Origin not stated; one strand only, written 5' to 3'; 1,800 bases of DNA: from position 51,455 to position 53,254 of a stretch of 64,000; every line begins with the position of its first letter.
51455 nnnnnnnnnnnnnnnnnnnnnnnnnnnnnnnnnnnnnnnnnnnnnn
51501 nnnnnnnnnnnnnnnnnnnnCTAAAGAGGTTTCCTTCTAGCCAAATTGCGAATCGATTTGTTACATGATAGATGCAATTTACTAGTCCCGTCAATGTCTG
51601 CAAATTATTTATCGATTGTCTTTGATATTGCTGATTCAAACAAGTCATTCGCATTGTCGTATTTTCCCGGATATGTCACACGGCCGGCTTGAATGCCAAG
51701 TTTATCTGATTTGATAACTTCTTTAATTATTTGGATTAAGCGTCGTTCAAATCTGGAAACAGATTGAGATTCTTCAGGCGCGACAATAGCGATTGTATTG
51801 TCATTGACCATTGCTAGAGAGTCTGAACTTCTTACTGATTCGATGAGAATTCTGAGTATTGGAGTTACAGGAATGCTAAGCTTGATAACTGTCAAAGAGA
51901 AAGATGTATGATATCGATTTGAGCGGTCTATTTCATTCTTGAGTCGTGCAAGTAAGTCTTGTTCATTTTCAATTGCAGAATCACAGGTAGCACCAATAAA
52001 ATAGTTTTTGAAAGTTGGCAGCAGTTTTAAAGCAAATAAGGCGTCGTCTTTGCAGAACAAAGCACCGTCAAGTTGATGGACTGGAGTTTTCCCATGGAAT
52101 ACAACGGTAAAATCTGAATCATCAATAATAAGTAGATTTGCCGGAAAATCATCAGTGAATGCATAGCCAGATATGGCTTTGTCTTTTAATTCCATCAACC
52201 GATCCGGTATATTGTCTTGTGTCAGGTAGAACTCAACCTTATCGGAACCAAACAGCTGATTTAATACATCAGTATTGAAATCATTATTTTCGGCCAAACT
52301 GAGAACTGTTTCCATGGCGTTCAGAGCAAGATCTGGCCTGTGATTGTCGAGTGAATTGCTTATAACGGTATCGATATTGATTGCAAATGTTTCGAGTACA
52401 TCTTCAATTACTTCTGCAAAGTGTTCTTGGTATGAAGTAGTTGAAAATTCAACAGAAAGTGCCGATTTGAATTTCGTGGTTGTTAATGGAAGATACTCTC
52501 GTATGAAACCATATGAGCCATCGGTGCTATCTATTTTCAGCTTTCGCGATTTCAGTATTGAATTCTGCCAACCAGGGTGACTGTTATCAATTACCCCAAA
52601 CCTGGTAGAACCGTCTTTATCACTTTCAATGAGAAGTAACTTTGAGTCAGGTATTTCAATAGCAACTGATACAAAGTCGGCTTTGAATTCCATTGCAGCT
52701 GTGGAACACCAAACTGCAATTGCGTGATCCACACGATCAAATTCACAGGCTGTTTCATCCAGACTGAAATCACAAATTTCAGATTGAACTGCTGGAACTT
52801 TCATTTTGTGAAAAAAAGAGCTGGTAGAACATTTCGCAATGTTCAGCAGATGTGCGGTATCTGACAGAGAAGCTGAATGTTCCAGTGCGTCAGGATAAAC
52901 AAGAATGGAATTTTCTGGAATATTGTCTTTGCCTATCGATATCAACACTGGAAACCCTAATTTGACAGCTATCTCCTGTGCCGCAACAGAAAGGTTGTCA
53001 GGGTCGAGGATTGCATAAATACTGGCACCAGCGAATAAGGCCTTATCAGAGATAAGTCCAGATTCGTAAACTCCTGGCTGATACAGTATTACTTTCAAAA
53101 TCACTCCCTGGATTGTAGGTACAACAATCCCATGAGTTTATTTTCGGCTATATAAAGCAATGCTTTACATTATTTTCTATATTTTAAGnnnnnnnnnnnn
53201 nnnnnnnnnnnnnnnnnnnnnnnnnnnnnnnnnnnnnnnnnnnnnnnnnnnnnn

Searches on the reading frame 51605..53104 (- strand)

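Call 22: search_protein_families(library=pfam, proteins=[window:51605-53104:-], max_evalue=0.0001)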
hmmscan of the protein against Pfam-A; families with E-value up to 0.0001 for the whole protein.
window:51605-53104:- (499 aa): 0 families

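Call 25: search_protein_families(library=pfam, proteins=[window:51605-53104:-], max_evalue=0.01)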
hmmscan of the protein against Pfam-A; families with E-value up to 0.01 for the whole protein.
window:51605-53104:- (499 aa): 1 family
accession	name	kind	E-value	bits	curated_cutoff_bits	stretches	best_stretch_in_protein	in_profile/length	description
PF00990.26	GGDEF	-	0.0032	17.7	23.8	0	418-492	64-147/161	Diguanylate cyclase, GGDEF domain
